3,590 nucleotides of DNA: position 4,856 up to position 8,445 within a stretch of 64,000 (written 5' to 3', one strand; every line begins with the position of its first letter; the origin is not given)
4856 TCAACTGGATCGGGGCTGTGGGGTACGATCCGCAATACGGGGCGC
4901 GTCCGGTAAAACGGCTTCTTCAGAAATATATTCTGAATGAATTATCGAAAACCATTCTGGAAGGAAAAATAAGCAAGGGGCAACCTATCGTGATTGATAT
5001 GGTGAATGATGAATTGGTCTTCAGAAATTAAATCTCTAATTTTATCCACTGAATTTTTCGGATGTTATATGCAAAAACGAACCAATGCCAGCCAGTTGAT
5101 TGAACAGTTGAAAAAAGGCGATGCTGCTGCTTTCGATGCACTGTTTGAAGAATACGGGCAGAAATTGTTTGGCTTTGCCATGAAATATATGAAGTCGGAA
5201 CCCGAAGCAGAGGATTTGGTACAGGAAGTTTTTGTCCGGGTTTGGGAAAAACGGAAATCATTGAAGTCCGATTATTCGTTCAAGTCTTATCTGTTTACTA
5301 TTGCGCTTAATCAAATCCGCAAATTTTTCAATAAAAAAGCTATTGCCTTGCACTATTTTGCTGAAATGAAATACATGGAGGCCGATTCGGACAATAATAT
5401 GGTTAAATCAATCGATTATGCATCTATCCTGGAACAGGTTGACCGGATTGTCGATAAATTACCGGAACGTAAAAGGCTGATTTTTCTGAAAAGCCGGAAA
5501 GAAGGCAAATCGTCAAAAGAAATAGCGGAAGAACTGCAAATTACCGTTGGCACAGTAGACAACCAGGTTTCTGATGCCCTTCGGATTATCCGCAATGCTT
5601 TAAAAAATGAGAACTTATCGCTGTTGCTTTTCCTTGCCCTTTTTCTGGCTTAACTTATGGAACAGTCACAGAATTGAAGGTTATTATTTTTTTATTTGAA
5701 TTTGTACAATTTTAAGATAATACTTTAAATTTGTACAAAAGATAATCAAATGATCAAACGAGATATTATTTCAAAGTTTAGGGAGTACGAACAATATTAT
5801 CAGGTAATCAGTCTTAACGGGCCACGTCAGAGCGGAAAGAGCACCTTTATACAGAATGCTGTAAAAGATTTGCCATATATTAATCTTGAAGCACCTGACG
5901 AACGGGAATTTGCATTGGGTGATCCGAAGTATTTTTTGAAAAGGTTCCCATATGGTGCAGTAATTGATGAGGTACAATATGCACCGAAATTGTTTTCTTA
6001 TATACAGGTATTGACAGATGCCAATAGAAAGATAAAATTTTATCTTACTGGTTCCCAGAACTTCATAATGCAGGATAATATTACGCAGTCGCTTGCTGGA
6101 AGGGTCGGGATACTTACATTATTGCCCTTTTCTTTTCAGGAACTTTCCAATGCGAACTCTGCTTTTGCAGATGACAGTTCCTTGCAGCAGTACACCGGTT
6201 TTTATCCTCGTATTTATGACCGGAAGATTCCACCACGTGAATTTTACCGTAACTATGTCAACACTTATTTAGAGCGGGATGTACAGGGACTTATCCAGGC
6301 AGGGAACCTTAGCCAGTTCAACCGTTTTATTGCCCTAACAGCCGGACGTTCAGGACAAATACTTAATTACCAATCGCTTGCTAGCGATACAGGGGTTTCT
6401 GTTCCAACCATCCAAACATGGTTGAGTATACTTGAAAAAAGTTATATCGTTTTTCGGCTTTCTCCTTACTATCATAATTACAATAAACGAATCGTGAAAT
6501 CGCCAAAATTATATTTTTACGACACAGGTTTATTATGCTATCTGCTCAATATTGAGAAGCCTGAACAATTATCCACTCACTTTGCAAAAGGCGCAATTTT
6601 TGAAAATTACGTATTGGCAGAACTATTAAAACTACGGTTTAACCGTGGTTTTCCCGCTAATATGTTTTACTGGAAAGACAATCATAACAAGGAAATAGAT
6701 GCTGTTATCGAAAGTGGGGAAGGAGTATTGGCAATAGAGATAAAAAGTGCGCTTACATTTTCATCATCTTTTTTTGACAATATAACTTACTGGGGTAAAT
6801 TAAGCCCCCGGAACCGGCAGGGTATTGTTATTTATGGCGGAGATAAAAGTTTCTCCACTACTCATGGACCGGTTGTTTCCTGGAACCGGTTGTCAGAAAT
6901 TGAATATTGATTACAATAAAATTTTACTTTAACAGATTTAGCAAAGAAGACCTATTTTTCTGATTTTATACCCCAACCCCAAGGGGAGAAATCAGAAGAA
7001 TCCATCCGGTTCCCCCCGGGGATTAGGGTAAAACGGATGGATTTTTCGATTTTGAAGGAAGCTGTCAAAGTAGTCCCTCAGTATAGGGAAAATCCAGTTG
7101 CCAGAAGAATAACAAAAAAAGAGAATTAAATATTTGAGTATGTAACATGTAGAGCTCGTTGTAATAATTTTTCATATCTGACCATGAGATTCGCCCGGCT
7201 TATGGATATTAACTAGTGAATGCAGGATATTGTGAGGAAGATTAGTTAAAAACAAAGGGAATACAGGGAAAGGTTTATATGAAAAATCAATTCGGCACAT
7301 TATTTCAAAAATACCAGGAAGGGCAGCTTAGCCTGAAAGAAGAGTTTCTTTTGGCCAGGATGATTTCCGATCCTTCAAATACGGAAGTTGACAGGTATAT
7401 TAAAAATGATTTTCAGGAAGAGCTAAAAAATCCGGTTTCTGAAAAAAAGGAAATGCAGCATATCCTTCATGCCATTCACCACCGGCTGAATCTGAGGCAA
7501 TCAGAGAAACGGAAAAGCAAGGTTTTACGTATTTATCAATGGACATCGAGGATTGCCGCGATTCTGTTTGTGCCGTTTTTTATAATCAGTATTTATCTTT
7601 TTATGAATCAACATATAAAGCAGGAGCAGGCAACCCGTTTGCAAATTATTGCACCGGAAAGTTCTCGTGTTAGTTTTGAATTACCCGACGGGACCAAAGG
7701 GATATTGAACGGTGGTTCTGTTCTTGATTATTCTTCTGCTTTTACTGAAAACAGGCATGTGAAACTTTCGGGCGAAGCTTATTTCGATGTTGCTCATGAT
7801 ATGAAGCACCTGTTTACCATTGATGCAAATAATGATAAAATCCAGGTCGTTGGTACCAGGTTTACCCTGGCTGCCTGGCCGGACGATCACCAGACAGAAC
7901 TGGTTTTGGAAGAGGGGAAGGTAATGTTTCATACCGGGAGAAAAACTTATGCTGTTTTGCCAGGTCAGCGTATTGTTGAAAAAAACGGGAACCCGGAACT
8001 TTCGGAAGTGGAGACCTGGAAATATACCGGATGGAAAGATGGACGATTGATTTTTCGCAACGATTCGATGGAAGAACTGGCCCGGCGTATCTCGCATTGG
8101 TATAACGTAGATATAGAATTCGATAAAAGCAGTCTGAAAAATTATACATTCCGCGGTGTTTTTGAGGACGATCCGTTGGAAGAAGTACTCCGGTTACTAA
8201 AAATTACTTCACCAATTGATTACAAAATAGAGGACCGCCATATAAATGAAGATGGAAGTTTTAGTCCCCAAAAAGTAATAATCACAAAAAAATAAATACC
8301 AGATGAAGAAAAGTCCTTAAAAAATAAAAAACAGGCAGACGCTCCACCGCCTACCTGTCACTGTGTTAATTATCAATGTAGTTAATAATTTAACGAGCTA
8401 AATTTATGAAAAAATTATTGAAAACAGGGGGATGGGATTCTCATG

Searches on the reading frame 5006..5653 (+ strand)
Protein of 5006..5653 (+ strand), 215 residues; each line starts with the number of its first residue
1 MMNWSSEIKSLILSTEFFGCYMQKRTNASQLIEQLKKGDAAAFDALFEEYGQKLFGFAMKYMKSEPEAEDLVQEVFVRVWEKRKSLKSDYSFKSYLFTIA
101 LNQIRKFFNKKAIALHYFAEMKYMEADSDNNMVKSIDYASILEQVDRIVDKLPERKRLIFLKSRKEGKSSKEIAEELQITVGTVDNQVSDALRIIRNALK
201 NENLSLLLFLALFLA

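Call 27: search_protein_families(library=pfam, proteins=[window:5006-5653:+])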
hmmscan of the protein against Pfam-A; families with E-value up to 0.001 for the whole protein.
window:5006-5653:+ (215 aa): 5 families
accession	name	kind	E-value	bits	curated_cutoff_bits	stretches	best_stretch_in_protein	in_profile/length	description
PF04542.20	Sigma70_r2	-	8.4e-18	64.4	24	1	46-111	1-68/71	Sigma-70 region 2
PF08281.18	Sigma70_r4_2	-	9.4e-15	54.4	25.7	1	143-193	2-52/54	Sigma-70, region 4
PF07638.17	Sigma70_ECF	-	3e-11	44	21.1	1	26-197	2-177/185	ECF sigma factor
PF04545.22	Sigma70_r4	-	2.5e-07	30.5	24.1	1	150-196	3-49/50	Sigma-70, region 4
PF13384.12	HTH_23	-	0.00053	20.2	24.6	1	154-186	4-36/50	Homeodomain-like domain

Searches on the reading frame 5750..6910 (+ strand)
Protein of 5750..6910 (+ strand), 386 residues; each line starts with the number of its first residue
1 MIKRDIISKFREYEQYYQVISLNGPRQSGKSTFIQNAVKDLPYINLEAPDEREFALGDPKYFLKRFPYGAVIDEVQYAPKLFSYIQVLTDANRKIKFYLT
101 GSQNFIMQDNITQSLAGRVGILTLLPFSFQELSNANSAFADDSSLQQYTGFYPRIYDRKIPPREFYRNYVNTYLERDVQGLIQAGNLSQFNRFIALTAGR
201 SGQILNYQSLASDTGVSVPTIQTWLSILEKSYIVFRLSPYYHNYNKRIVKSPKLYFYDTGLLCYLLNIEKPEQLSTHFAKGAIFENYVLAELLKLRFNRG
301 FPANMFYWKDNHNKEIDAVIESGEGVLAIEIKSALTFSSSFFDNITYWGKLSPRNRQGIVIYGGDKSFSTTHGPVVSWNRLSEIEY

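Call 9: search_protein_families(library=pfam, proteins=[window:5750-6910:+])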
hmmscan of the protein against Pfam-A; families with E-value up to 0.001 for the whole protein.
window:5750-6910:+ (386 aa): 2 families
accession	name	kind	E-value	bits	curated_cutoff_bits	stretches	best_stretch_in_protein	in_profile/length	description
PF13635.12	DUF4143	-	8.1e-50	169.1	28.1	1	175-333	1-159/160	Domain of unknown function (DUF4143)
PF13173.12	AAA_14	-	7.3e-28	97.6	27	1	18-132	3-128/129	AAA domain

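Call 16: find_encoding_contigs(protein=window:5750-6910:+, flank=4000, max_places=10)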
Protein window:5750-6910:+ (386 aa): no gene with exactly this product is on record in the collection.

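Call 34: find_homologous_proteins(query=window:5750-6910:+, max_evalue=1e-60)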
Query window:5750-6910:+ (386 aa): 7990 proteins with E <= 1e-60 among 8000 candidates; the best 120 are listed.
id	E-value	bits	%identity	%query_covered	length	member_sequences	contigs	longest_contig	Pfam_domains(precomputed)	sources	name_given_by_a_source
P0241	1.3e-230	783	100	90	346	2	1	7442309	PF13173.13,PF13635.13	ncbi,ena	-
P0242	1.9e-214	730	82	99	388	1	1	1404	PF13173.13,PF13635.13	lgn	-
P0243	2.0e-213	727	81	100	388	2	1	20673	PF13173.13,PF13635.13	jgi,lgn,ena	-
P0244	1.8e-206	704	77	99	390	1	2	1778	PF13173.13,PF13635.13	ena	-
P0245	2.6e-195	667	74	100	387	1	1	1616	PF13173.13,PF13635.13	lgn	-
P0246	2.4e-191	654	71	99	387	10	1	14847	PF13173.13,PF13635.13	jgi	jgi:predicted AAA+ superfamily ATPase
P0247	5.8e-189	646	73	99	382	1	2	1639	PF13173.13,PF13635.13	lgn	-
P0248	1.2e-186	638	71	99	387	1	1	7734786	PF13173.13,PF13635.13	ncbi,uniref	ncbi:ATP-binding protein [Puia sp. P3]|uniref:ATP-binding protein n=1 Tax=Puia sp. P3 TaxID=3423952 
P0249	1.3e-186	638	70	99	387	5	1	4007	PF13173.13,PF13635.13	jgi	-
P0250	4.7e-185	633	71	98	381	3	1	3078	PF13173.13,PF13635.13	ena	-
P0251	1.3e-183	628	70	99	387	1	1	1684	PF13173.13,PF13635.13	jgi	-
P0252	3.2e-183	627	70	99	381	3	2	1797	PF13173.13,PF13635.13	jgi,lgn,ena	jgi:predicted AAA+ superfamily ATPase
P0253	3.8e-183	627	70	99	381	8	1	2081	PF13173.13,PF13635.13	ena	-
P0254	1.2e-179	615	68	99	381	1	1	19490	PF13173.13,PF13635.13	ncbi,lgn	-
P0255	3.2e-179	614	68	99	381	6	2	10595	PF13173.13,PF13635.13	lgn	-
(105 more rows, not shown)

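Call 35: find_encoding_contigs(protein=P0243, flank=4000, max_places=4)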
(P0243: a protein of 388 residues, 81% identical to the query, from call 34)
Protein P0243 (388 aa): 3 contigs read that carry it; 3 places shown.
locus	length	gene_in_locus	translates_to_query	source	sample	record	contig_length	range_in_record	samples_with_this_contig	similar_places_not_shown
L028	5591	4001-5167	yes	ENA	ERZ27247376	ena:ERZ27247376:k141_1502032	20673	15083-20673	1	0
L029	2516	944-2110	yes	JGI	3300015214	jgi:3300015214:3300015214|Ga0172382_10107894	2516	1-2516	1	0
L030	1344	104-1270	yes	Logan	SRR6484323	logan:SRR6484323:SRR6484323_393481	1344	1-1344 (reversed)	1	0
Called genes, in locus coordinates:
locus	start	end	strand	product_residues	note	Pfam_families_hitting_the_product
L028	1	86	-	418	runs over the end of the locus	-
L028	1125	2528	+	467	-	PF04326:SLFN_AlbA_2, PF13749:HATPase_c_4, PF03965:Penicillinase_R (weak)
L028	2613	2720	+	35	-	-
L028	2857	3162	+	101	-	PF18765:Polbeta, PF01909:NTP_transf_2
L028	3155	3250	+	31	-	-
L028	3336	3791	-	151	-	PF01145:Band_7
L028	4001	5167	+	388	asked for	PF13173:AAA_14, PF13635:DUF4143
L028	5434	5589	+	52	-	?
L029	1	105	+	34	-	?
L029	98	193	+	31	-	-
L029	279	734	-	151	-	PF01145:Band_7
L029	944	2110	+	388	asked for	PF13173:AAA_14, PF13635:DUF4143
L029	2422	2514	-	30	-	?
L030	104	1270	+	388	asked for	PF13173:AAA_14, PF13635:DUF4143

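Call 36: find_encoding_contigs(protein=P0246, flank=4000, max_places=4)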
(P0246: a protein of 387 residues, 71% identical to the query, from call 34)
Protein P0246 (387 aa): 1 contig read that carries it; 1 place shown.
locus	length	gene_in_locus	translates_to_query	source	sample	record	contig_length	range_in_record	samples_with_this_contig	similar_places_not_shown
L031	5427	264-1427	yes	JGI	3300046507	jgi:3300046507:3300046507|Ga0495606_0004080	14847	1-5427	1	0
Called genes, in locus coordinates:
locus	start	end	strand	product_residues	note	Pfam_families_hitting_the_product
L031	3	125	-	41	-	?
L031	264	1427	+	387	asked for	PF13173:AAA_14, PF13635:DUF4143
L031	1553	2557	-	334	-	PF07584:BatA, PF00092:VWA, PF13519:VWA_2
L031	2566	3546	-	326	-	-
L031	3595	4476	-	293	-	PF01882:DUF58, PF13519:VWA_2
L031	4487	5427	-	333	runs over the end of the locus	PF20030:bpMoxR, PF07726:AAA_3, PF07728:AAA_5, PF17863:AAA_lid_2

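Call 57: find_related_loci(query=window:5750-6910:+, collection=metagenome_contigs, flank=2500)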
Query window:5750-6910:+ (386 aa) in metagenome_contigs; peptide patterns used: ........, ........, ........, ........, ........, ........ (x = any residue, [..] = any of these).
41 stretches matched a pattern; 8 encode a relative of the query (tblastn E <= 1e-3); 8 distinct loci.
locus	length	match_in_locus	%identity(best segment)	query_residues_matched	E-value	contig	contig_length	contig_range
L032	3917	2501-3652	70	1-384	0e+0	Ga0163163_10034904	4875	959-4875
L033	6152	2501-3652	71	1-384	0e+0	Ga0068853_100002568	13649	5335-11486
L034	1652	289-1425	70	1-381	0e+0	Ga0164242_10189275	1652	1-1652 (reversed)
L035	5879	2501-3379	68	92-384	1e-142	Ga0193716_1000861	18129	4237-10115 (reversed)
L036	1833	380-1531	44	1-384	1e-112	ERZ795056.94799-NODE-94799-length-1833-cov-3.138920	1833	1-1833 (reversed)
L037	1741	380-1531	44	1-384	5e-113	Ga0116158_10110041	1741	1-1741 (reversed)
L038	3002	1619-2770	44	1-384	4e-109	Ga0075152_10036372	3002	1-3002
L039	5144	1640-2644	29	2-334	2e-37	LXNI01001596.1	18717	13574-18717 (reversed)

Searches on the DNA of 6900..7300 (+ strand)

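Call 46: search_dna_similar(query=window:6985-7100:+, collection=plasmids, mode=distant, max_evalue=0.1, max_rows=10)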
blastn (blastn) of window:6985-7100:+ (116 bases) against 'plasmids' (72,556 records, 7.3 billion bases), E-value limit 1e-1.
No match.

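Call 47: search_dna_similar(query=window:6985-7100:+, collection=phages, mode=distant, max_evalue=0.1, max_rows=10)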
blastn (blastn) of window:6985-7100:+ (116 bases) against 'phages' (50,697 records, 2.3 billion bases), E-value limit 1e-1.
No match.

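Call 49: search_rna_families(source=window, start=6900, end=7300, threshold=evalue, max_evalue=10)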
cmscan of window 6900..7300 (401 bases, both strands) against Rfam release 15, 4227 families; matches with E-value up to 10: 7.
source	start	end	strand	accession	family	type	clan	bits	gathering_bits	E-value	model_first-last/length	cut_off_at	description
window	6982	7056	+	RF00950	mir-927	Gene; miRNA;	-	20.2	60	0.45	1-86/86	no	mir-927 microRNA precursor family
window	6900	7053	-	RF02375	Aar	Gene; sRNA;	-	19.6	60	1.4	1-155/191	3'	Aar sRNA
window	6958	7019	-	RF00185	Flavi_CRE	Cis-reg;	-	17.3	42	1.7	1-96/96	no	Flavivirus 3' UTR cis-acting replication element (CRE)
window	6982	7063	-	RF00950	mir-927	Gene; miRNA;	-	15.5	60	6.2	1-86/86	no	mir-927 microRNA precursor family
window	6988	7051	-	RF04118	MIR9481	Gene; miRNA;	-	14.9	130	2.9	1-135/135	no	MIR9481 microRNA precursor family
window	6923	6969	-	RF03056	RAGATH-35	Gene; sRNA;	-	14.6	38.9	5.8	1-87/87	no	RAGATH-35 RNA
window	6995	7050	+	RF00110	RybB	Gene; sRNA;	-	13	40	5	28-79/79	no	RybB RNA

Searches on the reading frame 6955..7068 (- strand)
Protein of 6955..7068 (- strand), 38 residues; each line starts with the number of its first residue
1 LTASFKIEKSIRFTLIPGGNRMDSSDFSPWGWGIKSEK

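Call 54: search_protein_families(library=pfam, proteins=[window:6955-7068:-], max_evalue=10)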
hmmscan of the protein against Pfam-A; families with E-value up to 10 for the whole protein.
seq(38 aa): 0 families

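Call 55: search_protein_families(library=ncbifam, proteins=[window:6955-7068:-], max_evalue=10)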
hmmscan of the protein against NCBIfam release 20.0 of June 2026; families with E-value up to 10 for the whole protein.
seq(38 aa): 0 families

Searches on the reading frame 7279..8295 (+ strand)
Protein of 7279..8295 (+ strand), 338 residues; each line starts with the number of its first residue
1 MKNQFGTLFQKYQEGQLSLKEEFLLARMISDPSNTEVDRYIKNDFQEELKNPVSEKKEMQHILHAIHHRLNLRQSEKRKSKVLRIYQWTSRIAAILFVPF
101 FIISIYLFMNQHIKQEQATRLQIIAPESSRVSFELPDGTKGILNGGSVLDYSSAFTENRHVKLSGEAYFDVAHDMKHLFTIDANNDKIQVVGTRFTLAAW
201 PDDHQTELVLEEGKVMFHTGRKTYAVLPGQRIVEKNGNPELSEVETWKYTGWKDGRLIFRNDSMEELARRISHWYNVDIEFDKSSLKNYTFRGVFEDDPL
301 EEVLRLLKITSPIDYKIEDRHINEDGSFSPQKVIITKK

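Call 9: search_protein_families(library=pfam, proteins=[window:7279-8295:+])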
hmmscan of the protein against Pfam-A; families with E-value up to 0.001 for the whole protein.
window:7279-8295:+ (338 aa): 2 families
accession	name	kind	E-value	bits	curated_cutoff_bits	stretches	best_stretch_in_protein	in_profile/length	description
PF16344.10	FecR_C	-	5.6e-23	81.2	24.4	1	256-322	1-68/70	FecR, C-terminal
PF04773.18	FecR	-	2.4e-12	47.5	24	1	126-215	6-96/97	FecR protein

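Call 13: find_encoding_contigs(protein=window:7279-8295:+, flank=3000, max_places=10)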
Protein window:7279-8295:+ (338 aa): no gene with exactly this product is on record in the collection.

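Call 29: find_homologous_proteins(query=window:7279-8295:+, max_evalue=1e-40)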
Query window:7279-8295:+ (338 aa): 254 proteins with E <= 1e-40 among 2651 candidates; the best 120 are listed.
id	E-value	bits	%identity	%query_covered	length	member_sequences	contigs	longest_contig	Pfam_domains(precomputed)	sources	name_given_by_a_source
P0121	7.6e-222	753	99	100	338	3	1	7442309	PF16344.11,PF04773.19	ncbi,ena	-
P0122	4.4e-150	517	66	100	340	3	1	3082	PF16344.11,PF04773.19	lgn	-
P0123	4.8e-150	517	67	100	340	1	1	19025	PF16344.11,PF04773.19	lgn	-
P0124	3.7e-146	505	65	100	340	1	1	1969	PF16344.11,PF04773.19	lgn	-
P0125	3.3e-140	485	69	92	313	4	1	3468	PF16344.11,PF04773.19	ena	-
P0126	7.0e-130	451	59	100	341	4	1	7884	PF16344.11,PF04773.19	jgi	jgi:ferric-dicitrate binding protein FerR (iron transport regulator)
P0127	8.9e-130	451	59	100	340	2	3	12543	PF16344.11,PF04773.19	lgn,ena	-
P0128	3.0e-129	449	59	100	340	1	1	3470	PF16344.11,PF04773.19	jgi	-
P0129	3.7e-129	449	58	100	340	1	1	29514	PF16344.11,PF04773.19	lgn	-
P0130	6.0e-127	441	57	100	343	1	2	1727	PF16344.11,PF04773.19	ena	-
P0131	8.9e-127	441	58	100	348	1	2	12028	PF16344.11,PF04773.19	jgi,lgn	jgi:transmembrane sensor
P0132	1.4e-126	440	59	100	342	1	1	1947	PF16344.11,PF04773.19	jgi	-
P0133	1.6e-126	440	57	100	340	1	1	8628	PF16344.11,PF04773.19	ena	-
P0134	1.8e-126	440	58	100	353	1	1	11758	PF16344.11,PF04773.19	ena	-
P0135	1.3e-125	437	57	100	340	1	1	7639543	PF16344.11,PF04773.19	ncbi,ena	-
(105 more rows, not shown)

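Call 30: find_encoding_contigs(protein=P0121, flank=6000, max_places=3)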
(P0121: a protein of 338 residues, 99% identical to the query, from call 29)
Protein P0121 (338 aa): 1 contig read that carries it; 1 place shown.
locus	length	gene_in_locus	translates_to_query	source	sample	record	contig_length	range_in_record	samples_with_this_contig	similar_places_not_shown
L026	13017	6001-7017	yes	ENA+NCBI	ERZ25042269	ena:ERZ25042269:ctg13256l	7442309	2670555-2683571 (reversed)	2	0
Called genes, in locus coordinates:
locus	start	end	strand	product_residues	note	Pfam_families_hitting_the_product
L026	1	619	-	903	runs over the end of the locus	PF01326:PPDK_N, PF00391:PEP-utilizers, PF02896:PEP-utilizers_C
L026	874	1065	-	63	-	-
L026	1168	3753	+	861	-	PF02861:Clp_N, PF23569:NBD_SMAX1, PF00004:AAA, PF17871:AAA_lid_9, PF00004:AAA, PF07724:AAA_2, PF07728:AAA_5, PF10431:ClpB_D2-small, +10 more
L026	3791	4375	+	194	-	PF07638:Sigma70_ECF, PF04542:Sigma70_r2, PF08281:Sigma70_r4_2, PF04545:Sigma70_r4 (weak)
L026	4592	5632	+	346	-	PF13173:AAA_14, PF13635:DUF4143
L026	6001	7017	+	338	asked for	PF04773:FecR, PF16344:FecR_C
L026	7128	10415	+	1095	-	PF07660:STN, PF13620:CarboxypepD_reg, PF13715:CarbopepD_reg_2, PF07715:Plug, PF00593:TonB_dep_Rec_b-barrel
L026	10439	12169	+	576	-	PF14322:SusD-like_3, PF07980:SusD_RagB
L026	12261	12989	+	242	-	PF06439:3keto-disac_hyd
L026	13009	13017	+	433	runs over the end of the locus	PF01408:GFO_IDH_MocA, PF19051:GFO_IDH_MocA_C2, PF22725:GFO_IDH_MocA_C3 (weak), PF19051:GFO_IDH_MocA_C2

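Call 31: find_encoding_contigs(protein=P0123, flank=4000, max_places=3)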
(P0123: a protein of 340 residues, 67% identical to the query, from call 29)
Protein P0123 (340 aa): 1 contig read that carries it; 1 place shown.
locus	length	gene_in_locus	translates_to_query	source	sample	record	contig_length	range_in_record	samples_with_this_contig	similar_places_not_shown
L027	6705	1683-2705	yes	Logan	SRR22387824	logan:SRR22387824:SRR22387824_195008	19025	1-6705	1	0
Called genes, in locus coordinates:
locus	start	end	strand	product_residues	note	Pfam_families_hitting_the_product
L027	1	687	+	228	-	?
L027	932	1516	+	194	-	PF07638:Sigma70_ECF, PF04542:Sigma70_r2, PF08281:Sigma70_r4_2, PF04545:Sigma70_r4 (weak)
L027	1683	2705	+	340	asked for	PF04773:FecR, PF16344:FecR_C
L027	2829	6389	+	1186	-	PF07660:STN, PF13620:CarboxypepD_reg, PF13715:CarbopepD_reg_2, PF07715:Plug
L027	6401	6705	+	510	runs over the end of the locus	PF12771:SusD-like_2, PF12741:SusD-like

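Call 81: list_cluster_members(proteins=[P0121, P0241, P0001])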
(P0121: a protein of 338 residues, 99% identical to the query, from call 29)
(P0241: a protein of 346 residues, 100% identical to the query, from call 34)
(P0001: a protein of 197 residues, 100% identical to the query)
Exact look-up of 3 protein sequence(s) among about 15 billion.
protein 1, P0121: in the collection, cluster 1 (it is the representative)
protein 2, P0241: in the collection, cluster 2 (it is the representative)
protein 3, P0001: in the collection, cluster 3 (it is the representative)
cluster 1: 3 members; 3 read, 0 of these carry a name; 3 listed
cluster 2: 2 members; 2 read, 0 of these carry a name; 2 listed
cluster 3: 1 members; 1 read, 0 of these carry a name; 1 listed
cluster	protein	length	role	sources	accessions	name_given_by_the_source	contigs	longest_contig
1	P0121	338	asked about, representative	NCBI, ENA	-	-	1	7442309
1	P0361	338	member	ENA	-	-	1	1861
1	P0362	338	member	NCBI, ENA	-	-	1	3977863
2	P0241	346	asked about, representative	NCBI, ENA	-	-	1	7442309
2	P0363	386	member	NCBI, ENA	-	-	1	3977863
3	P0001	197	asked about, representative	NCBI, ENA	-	-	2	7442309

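Call 82: find_encoding_contigs(protein=P0362, flank=10000, max_places=3)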
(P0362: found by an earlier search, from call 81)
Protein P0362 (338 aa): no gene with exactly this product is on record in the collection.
